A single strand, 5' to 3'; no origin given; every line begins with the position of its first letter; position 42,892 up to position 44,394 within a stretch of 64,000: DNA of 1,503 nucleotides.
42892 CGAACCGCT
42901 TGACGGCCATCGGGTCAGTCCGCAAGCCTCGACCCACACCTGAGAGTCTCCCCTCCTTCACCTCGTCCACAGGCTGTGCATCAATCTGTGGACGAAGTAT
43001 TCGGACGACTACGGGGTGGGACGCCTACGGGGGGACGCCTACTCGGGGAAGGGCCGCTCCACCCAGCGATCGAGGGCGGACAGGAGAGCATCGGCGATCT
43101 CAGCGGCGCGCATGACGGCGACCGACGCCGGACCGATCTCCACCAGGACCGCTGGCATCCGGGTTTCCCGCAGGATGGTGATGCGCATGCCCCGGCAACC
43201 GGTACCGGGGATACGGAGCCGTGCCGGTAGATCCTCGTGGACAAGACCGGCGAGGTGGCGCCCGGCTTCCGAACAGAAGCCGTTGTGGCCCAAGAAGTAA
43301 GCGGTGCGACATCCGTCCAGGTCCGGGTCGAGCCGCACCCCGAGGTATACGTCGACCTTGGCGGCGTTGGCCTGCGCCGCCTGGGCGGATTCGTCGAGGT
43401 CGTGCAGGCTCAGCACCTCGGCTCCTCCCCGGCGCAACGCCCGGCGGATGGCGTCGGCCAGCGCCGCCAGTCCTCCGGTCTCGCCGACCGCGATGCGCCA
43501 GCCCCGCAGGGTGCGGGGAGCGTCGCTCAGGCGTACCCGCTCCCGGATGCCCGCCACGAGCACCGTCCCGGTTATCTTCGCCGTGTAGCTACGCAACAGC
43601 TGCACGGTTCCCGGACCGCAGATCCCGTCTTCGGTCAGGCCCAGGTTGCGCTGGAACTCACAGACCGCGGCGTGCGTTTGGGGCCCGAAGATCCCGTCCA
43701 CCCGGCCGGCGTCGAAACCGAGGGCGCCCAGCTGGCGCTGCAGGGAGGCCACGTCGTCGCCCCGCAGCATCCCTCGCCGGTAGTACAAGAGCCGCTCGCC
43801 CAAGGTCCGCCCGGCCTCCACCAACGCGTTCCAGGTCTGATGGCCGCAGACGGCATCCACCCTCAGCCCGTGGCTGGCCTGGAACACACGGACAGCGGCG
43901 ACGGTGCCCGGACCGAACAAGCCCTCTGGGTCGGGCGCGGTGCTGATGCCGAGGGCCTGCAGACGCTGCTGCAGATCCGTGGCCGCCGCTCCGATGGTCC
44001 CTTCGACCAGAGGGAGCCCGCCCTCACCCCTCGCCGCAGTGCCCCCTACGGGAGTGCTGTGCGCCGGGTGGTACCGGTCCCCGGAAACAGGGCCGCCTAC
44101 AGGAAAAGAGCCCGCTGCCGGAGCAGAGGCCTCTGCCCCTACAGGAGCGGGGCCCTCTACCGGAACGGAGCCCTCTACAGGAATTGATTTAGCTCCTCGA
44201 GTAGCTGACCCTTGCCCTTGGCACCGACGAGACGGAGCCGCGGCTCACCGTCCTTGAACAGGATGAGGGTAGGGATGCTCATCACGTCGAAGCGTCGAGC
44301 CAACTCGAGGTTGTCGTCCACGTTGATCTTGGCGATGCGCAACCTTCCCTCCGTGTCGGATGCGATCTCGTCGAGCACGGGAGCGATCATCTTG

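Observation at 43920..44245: CwlM-like gene lacks a canonical start for its first peptidoglycan-binding domain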

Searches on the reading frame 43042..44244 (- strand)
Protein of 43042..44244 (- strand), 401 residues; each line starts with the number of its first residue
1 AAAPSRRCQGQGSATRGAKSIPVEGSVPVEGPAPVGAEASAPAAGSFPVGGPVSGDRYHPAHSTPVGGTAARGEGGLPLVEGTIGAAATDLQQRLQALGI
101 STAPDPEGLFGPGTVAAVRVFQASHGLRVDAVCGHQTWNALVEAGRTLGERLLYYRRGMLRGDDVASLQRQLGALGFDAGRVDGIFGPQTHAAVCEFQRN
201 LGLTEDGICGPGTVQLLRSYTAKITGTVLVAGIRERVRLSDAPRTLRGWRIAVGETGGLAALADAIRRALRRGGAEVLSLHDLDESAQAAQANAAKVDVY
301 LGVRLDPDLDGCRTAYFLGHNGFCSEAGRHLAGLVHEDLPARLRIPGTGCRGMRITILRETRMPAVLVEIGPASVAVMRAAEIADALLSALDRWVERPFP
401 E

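Call 6: search_protein_families(library=pfam, proteins=[window:43042-44244:-], max_evalue=0.01)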
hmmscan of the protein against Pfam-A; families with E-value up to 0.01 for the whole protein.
seq(401 aa): 4 families
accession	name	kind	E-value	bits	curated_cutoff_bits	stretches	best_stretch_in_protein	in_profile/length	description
PF01471.23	PG_binding_1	-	1e-35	122.1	23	2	161-217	1-57/57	Putative peptidoglycan binding domain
PF09374.15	PG_binding_3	-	2.7e-08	34.3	24.6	1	165-195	3-32/76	Predicted Peptidoglycan domain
PF01520.23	Amidase_3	-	2.4e-06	28.1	27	1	260-371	27-144/174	N-acetylmuramoyl-L-alanine amidase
PF16572.11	HlyD_D4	-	0.0093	16.2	26.4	0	252-274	18-40/55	Long alpha hairpin domain of cation efflux system protein, CusB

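Call 8: find_homologous_proteins(query=window:43042-44055:-)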
Query seq(338 aa) (338 aa): 1997 proteins with E <= 0.001 among 8000 candidates; the best 120 are listed.
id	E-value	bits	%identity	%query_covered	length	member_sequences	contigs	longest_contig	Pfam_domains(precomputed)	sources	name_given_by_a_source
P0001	9.1e-189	645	100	87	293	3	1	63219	PF09374.16,PF01520.24,PF01471.24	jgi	jgi:N-acetylmuramoyl-L-alanine amidase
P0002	1.3e-160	552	78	95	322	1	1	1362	PF09374.16,PF01471.24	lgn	-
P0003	2.9e-159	548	76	94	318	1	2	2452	PF09374.16,PF08823.17,PF01471.24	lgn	-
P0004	6.7e-157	540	81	90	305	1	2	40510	PF09374.16,PF01471.24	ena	-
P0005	5.3e-154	531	85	84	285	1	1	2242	PF09374.16,PF01520.24,PF01471.24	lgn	-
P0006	4.8e-151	521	82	84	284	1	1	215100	PF09374.16,PF01520.24,PF01471.24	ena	-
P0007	1.5e-150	519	74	95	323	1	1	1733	PF09374.16,PF01471.24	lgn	-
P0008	1.8e-148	512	77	88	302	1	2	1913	PF09374.16,PF01471.24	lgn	-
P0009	1.6e-145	503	73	95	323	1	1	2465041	PF09374.16,PF01471.24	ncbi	-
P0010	3.4e-144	498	69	96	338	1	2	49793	PF09374.16,PF01471.24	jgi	jgi:N-acetylmuramoyl-L-alanine amidase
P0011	1.3e-143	496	67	100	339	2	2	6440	PF09374.16,PF01471.24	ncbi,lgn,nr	ncbi:MAG TPA: peptidoglycan-binding protein [Acidimicrobiales bacterium]|nr:peptidoglycan-binding pr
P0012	5.0e-140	485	71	92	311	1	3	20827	PF09374.16,PF01471.24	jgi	jgi:N-acetylmuramoyl-L-alanine amidase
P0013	6.2e-134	465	69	91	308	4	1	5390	PF09374.16,PF01471.24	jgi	jgi:N-acetylmuramoyl-L-alanine amidase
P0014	7.4e-127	441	71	85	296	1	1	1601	PF09374.16,PF01471.24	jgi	jgi:N-acetylmuramoyl-L-alanine amidase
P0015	5.4e-120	419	64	90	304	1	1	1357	PF09374.16,PF01520.24,PF01471.24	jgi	jgi:N-acetylmuramoyl-L-alanine amidase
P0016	8.6e-115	402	62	91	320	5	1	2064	PF09374.16,PF01520.24,PF01471.24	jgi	jgi:N-acetylmuramoyl-L-alanine amidase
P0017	2.5e-112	394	60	96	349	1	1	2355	PF09374.16,PF08823.17,PF01520.24,PF01471.24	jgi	jgi:N-acetylmuramoyl-L-alanine amidase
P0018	5.5e-112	392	58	99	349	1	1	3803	PF09374.16,PF01520.24,PF01471.24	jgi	jgi:N-acetylmuramoyl-L-alanine amidase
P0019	4.0e-111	390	58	99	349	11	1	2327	PF09374.16,PF01520.24,PF01471.24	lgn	-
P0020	5.8e-111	389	61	92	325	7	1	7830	PF09374.16,PF01520.24,PF01471.24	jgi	-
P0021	6.6e-111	389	60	96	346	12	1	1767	PF08823.17,PF01471.24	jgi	jgi:N-acetylmuramoyl-L-alanine amidase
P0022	9.9e-111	388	61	92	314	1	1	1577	PF09374.16,PF01520.24,PF01471.24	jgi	jgi:N-acetylmuramoyl-L-alanine amidase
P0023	5.1e-110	386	58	99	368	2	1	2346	PF09374.16,PF01520.24,PF01471.24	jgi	-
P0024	1.4e-109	385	60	95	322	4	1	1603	PF09374.16,PF08823.17,PF01520.24,PF01471.24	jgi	jgi:N-acetylmuramoyl-L-alanine amidase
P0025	1.5e-109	384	58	98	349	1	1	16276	PF01520.24,PF01471.24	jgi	jgi:N-acetylmuramoyl-L-alanine amidase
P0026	8.6e-109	382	58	97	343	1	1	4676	PF09374.16,PF01471.24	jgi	jgi:N-acetylmuramoyl-L-alanine amidase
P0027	6.4e-108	379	61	90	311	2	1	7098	PF09374.16,PF01520.24,PF01471.24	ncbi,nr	ncbi:MAG: peptidoglycan-binding protein [Actinomycetota bacterium]|nr:peptidoglycan-binding protein 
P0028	6.9e-108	379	60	91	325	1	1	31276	PF09374.16,PF01520.24,PF01471.24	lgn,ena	-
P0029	7.0e-108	379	60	95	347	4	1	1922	PF09374.16,PF08823.17,PF01471.24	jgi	jgi:N-acetylmuramoyl-L-alanine amidase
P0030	3.5e-107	377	60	95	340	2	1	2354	PF09374.16,PF08823.17,PF01520.24,PF01471.24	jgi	jgi:N-acetylmuramoyl-L-alanine amidase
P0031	3.6e-107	377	59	94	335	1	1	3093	PF09374.16,PF01520.24,PF01471.24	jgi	jgi:N-acetylmuramoyl-L-alanine amidase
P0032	1.7e-106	374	58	96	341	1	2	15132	PF09374.16,PF01520.24,PF01471.24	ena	-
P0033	7.3e-106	372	59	90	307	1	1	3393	PF09374.16,PF01471.24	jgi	jgi:N-acetylmuramoyl-L-alanine amidase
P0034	8.1e-106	372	58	94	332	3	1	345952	PF09374.16,PF01520.24,PF01471.24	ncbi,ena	-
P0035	1.6e-105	371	63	90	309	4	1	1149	PF09374.16,PF01471.24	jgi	jgi:N-acetylmuramoyl-L-alanine amidase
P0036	3.5e-105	370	58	92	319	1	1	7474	PF09374.16,PF08823.17,PF01471.24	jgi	jgi:N-acetylmuramoyl-L-alanine amidase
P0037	4.2e-105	370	58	93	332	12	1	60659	PF09374.16,PF08823.17,PF01520.24,PF01471.24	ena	-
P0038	4.8e-105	370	59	92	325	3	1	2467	PF01520.24,PF01471.24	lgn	-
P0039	1.2e-104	368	59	92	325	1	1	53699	PF01520.24,PF01471.24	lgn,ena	-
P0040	2.2e-104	367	59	92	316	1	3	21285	PF09374.16,PF01520.24,PF01471.24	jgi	jgi:N-acetylmuramoyl-L-alanine amidase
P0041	2.7e-104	367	65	84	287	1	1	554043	PF09374.16,PF01520.24,PF01471.24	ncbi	-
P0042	1.0e-103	365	58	97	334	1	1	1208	PF09374.16,PF08823.17,PF01520.24,PF01471.24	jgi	jgi:N-acetylmuramoyl-L-alanine amidase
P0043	4.7e-103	363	60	88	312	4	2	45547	PF09374.16,PF01520.24,PF01471.24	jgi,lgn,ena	-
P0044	1.2e-102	362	62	83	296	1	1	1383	PF09374.16,PF01520.24,PF01471.24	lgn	-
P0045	1.6e-102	361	55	96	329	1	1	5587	PF08823.17,PF01520.24,PF01471.24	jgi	jgi:N-acetylmuramoyl-L-alanine amidase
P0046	5.6e-102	360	58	94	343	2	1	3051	PF09374.16,PF08823.17,PF01471.24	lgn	-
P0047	6.6e-102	359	62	90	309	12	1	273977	PF09374.16,PF01471.24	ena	-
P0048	2.0e-101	358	66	81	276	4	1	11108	PF09374.16,PF01520.24,PF01471.24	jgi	jgi:N-acetylmuramoyl-L-alanine amidase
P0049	2.0e-101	358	58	91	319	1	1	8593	PF09374.16,PF01471.24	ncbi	-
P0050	2.3e-101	357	61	87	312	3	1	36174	PF09374.16,PF01520.24,PF01471.24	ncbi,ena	-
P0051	3.3e-101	357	62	84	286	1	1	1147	PF09374.16,PF01520.24,PF01471.24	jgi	jgi:N-acetylmuramoyl-L-alanine amidase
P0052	7.2e-101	356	59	93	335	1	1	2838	PF09374.16,PF01471.24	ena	-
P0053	8.1e-101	356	60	91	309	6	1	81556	PF09374.16,PF01520.24,PF01471.24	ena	-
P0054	9.2e-101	356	60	83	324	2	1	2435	PF09374.16,PF01520.24,PF01471.24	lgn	-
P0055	9.5e-101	355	59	91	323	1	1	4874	PF09374.16,PF08823.17,PF01520.24,PF01471.24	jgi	jgi:N-acetylmuramoyl-L-alanine amidase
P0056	9.8e-101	355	61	84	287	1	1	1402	PF09374.16,PF01520.24,PF01471.24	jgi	jgi:N-acetylmuramoyl-L-alanine amidase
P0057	2.3e-100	354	63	78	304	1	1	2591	PF09374.16,PF01520.24,PF01471.24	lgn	-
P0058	5.4e-100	353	62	86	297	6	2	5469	PF09374.16,PF01471.24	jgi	jgi:N-acetylmuramoyl-L-alanine amidase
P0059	1.4e-99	352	62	83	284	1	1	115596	PF09374.16,PF01471.24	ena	-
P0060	1.5e-99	352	61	84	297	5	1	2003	PF09374.16,PF01520.24,PF01471.24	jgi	jgi:N-acetylmuramoyl-L-alanine amidase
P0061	4.8e-99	350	63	79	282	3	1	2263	PF09374.16,PF01520.24,PF01471.24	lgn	-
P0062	1.2e-98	349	62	83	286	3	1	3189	PF01471.24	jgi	jgi:N-acetylmuramoyl-L-alanine amidase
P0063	3.4e-98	347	61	84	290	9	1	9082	PF09374.16,PF01520.24,PF01471.24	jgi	jgi:N-acetylmuramoyl-L-alanine amidase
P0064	4.8e-98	347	59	86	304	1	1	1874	PF01520.24,PF01471.24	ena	-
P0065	4.9e-98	347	60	84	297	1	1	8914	PF09374.16,PF01520.24,PF01471.24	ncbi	-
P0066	6.6e-98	346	53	96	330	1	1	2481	PF09374.16,PF01520.24,PF01471.24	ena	-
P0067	7.7e-98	346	60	83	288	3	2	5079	PF09374.16,PF01471.24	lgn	-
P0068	1.2e-97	345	61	82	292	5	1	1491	PF09374.16,PF01520.24,PF01471.24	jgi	-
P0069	1.8e-97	345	55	92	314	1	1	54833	PF09374.16,PF01471.24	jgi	jgi:N-acetylmuramoyl-L-alanine amidase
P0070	3.4e-97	344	63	79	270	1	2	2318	PF09374.16,PF01520.24,PF01471.24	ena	-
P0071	4.6e-97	343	52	96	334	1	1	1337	PF09374.16,PF01520.24,PF01471.24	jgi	jgi:N-acetylmuramoyl-L-alanine amidase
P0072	7.2e-97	343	61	87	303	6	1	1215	PF09374.16,PF01520.24,PF01471.24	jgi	jgi:N-acetylmuramoyl-L-alanine amidase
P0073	7.9e-97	343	60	84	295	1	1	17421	PF01471.24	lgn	-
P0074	2.1e-96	341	56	95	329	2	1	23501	PF09374.16,PF08823.17,PF01520.24,PF01471.24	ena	-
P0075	3.1e-96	341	54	96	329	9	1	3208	PF08823.17,PF01520.24,PF01471.24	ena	-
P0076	7.2e-96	339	58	80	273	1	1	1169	PF09374.16,PF01471.24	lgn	-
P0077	1.2e-95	339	61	81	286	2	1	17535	PF01520.24,PF01471.24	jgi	jgi:N-acetylmuramoyl-L-alanine amidase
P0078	3.2e-95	337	54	96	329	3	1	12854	PF09374.16,PF08823.17,PF01520.24,PF01471.24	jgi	jgi:N-acetylmuramoyl-L-alanine amidase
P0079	4.0e-95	337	55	95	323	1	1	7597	PF09374.16,PF01520.24,PF01471.24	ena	-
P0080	7.1e-95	336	55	94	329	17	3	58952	PF01520.24,PF01471.24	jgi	-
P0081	8.7e-95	336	60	83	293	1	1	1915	PF09374.16,PF01520.24,PF01471.24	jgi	jgi:N-acetylmuramoyl-L-alanine amidase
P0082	9.1e-95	336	58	83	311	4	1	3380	PF09374.16,PF01520.24,PF01471.24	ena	-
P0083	1.2e-94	335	60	82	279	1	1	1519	PF09374.16,PF01520.24,PF01471.24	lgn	-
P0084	1.2e-94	335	57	91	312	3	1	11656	PF09374.16,PF01471.24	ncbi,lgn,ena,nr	ncbi:MAG TPA: peptidoglycan-binding protein [Acidimicrobiales bacterium]|nr:peptidoglycan-binding pr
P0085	2.0e-94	335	59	83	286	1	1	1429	PF01520.24,PF01471.24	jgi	-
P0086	2.1e-94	335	54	95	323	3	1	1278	PF09374.16,PF08823.17,PF01520.24,PF01471.24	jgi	jgi:N-acetylmuramoyl-L-alanine amidase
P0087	4.7e-94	333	55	94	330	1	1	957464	PF09374.16,PF01520.24,PF01471.24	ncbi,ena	-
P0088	4.9e-94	333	53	96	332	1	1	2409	PF09374.16,PF01520.24,PF01471.24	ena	-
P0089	5.7e-94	333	55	94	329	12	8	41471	PF09374.16,PF08823.17,PF01520.24,PF01471.24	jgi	jgi:N-acetylmuramoyl-L-alanine amidase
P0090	6.8e-94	333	55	96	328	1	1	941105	PF01520.24,PF01471.24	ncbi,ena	-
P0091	8.6e-94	333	55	92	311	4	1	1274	PF09374.16,PF01471.24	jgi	jgi:N-acetylmuramoyl-L-alanine amidase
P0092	1.1e-93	332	54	94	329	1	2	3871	PF09374.16,PF01520.24,PF01471.24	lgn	-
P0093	1.1e-93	332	61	80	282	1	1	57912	PF01520.24,PF01471.24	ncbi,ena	-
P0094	1.4e-93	332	54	95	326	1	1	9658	PF09374.16,PF01471.24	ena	-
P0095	2.5e-93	331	57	92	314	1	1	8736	PF09374.16,PF01520.24,PF01471.24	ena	-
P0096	2.6e-93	331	54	95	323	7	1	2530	PF09374.16,PF08823.17,PF01520.24,PF01471.24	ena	-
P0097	2.7e-93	331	55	94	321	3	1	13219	PF09374.16,PF01520.24,PF01471.24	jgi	jgi:N-acetylmuramoyl-L-alanine amidase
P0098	2.9e-93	331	54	96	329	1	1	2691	PF08823.17,PF01520.24,PF01471.24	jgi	jgi:N-acetylmuramoyl-L-alanine amidase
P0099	3.3e-93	331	56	94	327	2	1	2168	PF09374.16,PF01520.24,PF01471.24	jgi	-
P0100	3.8e-93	330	55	93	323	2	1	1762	PF09374.16,PF01520.24,PF01471.24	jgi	jgi:N-acetylmuramoyl-L-alanine amidase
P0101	5.4e-93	330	55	95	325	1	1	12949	PF09374.16,PF08823.17,PF01520.24,PF01471.24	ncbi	ncbi:MAG: peptidoglycan-binding protein [Acidimicrobiales bacterium]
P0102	5.9e-93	330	64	72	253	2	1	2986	PF01471.24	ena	-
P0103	6.6e-93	330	56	96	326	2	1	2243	PF09374.16,PF01471.24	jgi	-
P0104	7.1e-93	330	55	95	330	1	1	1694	PF09374.16,PF01471.24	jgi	jgi:N-acetylmuramoyl-L-alanine amidase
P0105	9.4e-93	329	54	96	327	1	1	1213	PF08823.17,PF01520.24,PF01471.24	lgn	-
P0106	1.2e-92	329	54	96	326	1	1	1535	PF09374.16,PF01520.24,PF01471.24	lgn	-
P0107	1.4e-92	329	55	92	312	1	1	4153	PF09374.16,PF01471.24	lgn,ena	-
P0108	1.7e-92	328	53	94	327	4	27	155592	PF09374.16,PF08823.17,PF01520.24,PF01471.24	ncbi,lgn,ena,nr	ncbi:MAG: peptidoglycan-binding protein [Actinomycetota bacterium]|nr:peptidoglycan-binding protein 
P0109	2.3e-92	328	56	96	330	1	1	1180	PF09374.16,PF08823.17,PF01520.24,PF01471.24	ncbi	-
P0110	2.6e-92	328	53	95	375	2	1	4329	PF09374.16,PF01471.24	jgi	-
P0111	4.1e-92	327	54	96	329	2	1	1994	PF08823.17,PF01520.24,PF01471.24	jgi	-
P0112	4.4e-92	327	54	96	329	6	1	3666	PF09374.16,PF08823.17,PF01520.24,PF01471.24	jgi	jgi:N-acetylmuramoyl-L-alanine amidase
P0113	4.6e-92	327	54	94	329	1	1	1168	PF09374.16,PF01520.24,PF01471.24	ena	-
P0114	5.4e-92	327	53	95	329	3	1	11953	PF01520.24,PF01471.24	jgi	jgi:N-acetylmuramoyl-L-alanine amidase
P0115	5.4e-92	327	54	94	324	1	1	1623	PF08823.17,PF01520.24,PF01471.24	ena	-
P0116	6.0e-92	327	55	93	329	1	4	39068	PF01520.24,PF01471.24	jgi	jgi:N-acetylmuramoyl-L-alanine amidase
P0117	6.0e-92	327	55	93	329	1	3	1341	PF01520.24,PF01471.24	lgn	-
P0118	6.2e-92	327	62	79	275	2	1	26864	PF09374.16,PF01520.24,PF01471.24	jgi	jgi:N-acetylmuramoyl-L-alanine amidase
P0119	6.7e-92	326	53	96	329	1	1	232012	PF08823.17,PF01520.24,PF01471.24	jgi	jgi:N-acetylmuramoyl-L-alanine amidase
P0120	7.2e-92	326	56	86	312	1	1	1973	PF09374.16,PF08823.17,PF01520.24,PF01471.24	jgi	jgi:N-acetylmuramoyl-L-alanine amidase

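Call 11: find_encoding_contigs(protein=P0006, flank=3000, max_places=2)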
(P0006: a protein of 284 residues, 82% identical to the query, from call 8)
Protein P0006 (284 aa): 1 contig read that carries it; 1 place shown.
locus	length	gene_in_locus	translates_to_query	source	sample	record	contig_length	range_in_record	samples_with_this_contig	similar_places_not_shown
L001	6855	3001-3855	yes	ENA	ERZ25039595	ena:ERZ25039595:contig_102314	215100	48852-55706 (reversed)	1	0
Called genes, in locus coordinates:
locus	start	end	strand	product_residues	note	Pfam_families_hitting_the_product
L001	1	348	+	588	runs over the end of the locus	PF00069:Pkinase, PF07714:PK_Tyr_Ser-Thr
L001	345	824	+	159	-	-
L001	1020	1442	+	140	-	-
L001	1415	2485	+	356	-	PF00890:FAD_binding_2 (weak), PF01266:DAO (faint), PF01494:FAD_binding_3 (faint), PF01946:Thi4 (weak), PF07992:Pyr_redox_2, PF12831:FAD_oxidored (weak), PF13738:Pyr_redox_3, PF00070:Pyr_redox, +4 more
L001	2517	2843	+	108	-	PF00085:Thioredoxin, PF14595:Thioredoxin_9 (weak), PF13098:Thioredoxin_2, PF13905:Thioredoxin_8 (faint)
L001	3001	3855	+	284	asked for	PF09374:PG_binding_3 (faint), PF01471:PG_binding_1, PF01520:Amidase_3 (weak)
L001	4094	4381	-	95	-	PF23552:ParB_C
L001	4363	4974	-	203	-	PF02195:ParB_N, PF17762:HTH_ParB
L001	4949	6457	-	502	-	PF00142:Fer4_NifH, PF01656:CbiA, PF02374:ArsA_ATPase (weak), PF06564:CBP_BcsQ, PF09140:MipZ (weak), PF10609:ParA, PF13614:AAA_31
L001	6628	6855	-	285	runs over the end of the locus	-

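Call 12: find_encoding_contigs(protein=P0004, flank=3000, max_places=2)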
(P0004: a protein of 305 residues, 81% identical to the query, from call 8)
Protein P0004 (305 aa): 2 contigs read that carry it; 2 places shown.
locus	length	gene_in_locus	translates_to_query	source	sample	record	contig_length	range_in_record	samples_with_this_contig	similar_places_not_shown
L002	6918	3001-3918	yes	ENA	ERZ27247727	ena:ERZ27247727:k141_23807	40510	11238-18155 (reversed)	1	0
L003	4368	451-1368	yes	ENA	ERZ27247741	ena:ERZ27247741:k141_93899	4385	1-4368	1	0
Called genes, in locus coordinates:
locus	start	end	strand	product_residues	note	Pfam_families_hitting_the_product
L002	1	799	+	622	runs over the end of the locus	PF00069:Pkinase, PF07714:PK_Tyr_Ser-Thr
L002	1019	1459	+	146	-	-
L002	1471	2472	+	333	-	PF00890:FAD_binding_2 (weak), PF01266:DAO (faint), PF01494:FAD_binding_3 (faint), PF01946:Thi4 (faint), PF07992:Pyr_redox_2, PF13241:NAD_binding_7 (faint), PF13738:Pyr_redox_3, PF00070:Pyr_redox, +1 more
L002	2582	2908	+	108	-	PF00085:Thioredoxin, PF14595:Thioredoxin_9 (weak), PF13098:Thioredoxin_2, PF13905:Thioredoxin_8 (faint)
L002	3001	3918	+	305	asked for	PF01471:PG_binding_1, PF09374:PG_binding_3 (faint), PF01471:PG_binding_1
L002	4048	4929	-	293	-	PF02195:ParB_N, PF17762:HTH_ParB, PF23552:ParB_C (weak)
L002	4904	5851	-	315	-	PF02374:ArsA_ATPase (weak), PF06564:CBP_BcsQ, PF09140:MipZ, PF10609:ParA, PF13614:AAA_31, PF00142:Fer4_NifH (weak), PF01656:CbiA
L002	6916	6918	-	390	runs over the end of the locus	PF14804:Jag_N, PF13083:KH_KhpA-B, PF01424:R3H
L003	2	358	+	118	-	?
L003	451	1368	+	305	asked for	PF01471:PG_binding_1, PF09374:PG_binding_3 (faint), PF01471:PG_binding_1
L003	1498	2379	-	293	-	PF02195:ParB_N, PF17762:HTH_ParB, PF23552:ParB_C (weak)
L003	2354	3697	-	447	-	PF00142:Fer4_NifH (weak), PF01656:CbiA, PF02374:ArsA_ATPase (weak), PF06564:CBP_BcsQ, PF09140:MipZ, PF10609:ParA, PF13614:AAA_31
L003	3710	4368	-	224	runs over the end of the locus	?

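Call 13: find_encoding_contigs(protein=P0005, flank=3000, max_places=2)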
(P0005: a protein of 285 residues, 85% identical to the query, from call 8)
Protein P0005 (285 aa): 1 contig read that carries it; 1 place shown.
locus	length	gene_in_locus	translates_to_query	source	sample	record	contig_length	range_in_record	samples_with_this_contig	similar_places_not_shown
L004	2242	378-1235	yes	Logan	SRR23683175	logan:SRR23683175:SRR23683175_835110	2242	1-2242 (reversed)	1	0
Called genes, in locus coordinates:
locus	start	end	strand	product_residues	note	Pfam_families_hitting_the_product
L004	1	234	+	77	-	?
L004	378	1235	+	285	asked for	PF09374:PG_binding_3 (faint), PF01471:PG_binding_1, PF01520:Amidase_3 (weak)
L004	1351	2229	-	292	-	PF02195:ParB_N, PF17762:HTH_ParB, PF23552:ParB_C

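Call 17: find_related_loci(query=A1, collection=genome_contigs, flank=2000)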
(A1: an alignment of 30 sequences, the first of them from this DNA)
Query A1 (338 aa) in genome_contigs; peptide patterns used: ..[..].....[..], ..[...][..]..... (x = any residue, [..] = any of these).
600 stretches matched a pattern (row limit reached: there are more); 559 encode a relative of the query (tblastn E <= 1e-3); the best 80 are kept; 80 distinct loci.
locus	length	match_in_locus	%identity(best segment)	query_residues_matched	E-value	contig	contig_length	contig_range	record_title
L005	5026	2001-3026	56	2-338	3e-106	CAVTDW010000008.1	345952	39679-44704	MAG: uncultured Actinomycetota bacterium isolate MFD01213.bin.1.189 genome assembly, contig: contig_20453, whole genome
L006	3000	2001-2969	59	14-335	2e-106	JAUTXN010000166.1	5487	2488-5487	MAG: Acidimicrobiaceae bacterium isolate BP_113 scaffold_3500253, whole genome shotgun sequence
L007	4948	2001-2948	58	22-338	1e-105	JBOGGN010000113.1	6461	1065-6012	MAG: Acidimicrobiales bacterium isolate TC-S_metawrap_bin.299 k127_60309, whole genome shotgun sequence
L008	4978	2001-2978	59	14-338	4e-103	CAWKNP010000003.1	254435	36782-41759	MAG: uncultured Actinomycetota bacterium isolate MFD04580.bin.1.34 genome assembly, contig: contig_12918, whole genome s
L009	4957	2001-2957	53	14-333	3e-98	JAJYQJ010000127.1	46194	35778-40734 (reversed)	MAG: Actinomycetes bacterium isolate DS4.bin23 NODE_647_length_46194_cov_1.958300, whole genome shotgun sequence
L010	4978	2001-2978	55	12-338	9e-96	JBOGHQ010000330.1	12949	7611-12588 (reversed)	MAG: Acidimicrobiales bacterium isolate SC-S_metawrap_bin.62 k127_1421150, whole genome shotgun sequence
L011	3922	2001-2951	55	14-331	7e-96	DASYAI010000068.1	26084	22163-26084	MAG TPA_asm: Acidimicrobiales bacterium isolate SMAG_U4876 k141_3778041, whole genome shotgun sequence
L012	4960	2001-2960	53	16-336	1e-95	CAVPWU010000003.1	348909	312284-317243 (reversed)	MAG: uncultured Actinomycetota bacterium isolate MFD01716.bin.2.37 genome assembly, contig: contig_18478, whole genome s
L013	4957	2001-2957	53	14-333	2e-95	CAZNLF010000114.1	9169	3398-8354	MAG TPA_asm: uncultured Acidimicrobiaceae bacterium isolate binchicken_co162_455 genome assembly, contig: NODE_19212_len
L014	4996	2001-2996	51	5-333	2e-95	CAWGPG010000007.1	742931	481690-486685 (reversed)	MAG: uncultured Acidimicrobiaceae bacterium isolate MFD05521.bin.2.123 genome assembly, contig: contig_62040, whole geno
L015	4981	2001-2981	54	5-333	3e-95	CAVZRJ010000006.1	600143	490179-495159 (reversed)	MAG: uncultured Acidimicrobiaceae bacterium isolate MFD05705.bin.1.211 genome assembly, contig: contig_30353, whole geno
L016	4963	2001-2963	53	10-331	8e-95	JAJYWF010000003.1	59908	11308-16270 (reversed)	MAG: Actinomycetes bacterium isolate FK2.bin96 NODE_551_length_59908_cov_1.415751, whole genome shotgun sequence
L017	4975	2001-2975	52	13-338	6e-95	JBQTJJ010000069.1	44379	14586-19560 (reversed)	MAG: Actinomycetota bacterium isolate SAR125 c_000000112118, whole genome shotgun sequence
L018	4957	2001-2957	52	14-332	8e-95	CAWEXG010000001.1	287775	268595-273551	MAG: uncultured Acidimicrobiaceae bacterium isolate MFD06092.bin.2.164 genome assembly, contig: contig_100874, whole gen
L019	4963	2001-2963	55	11-333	9e-95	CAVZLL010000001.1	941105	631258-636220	MAG: uncultured Acidimicrobiaceae bacterium isolate MFD02248.bin.1.43 genome assembly, contig: contig_11165, whole genom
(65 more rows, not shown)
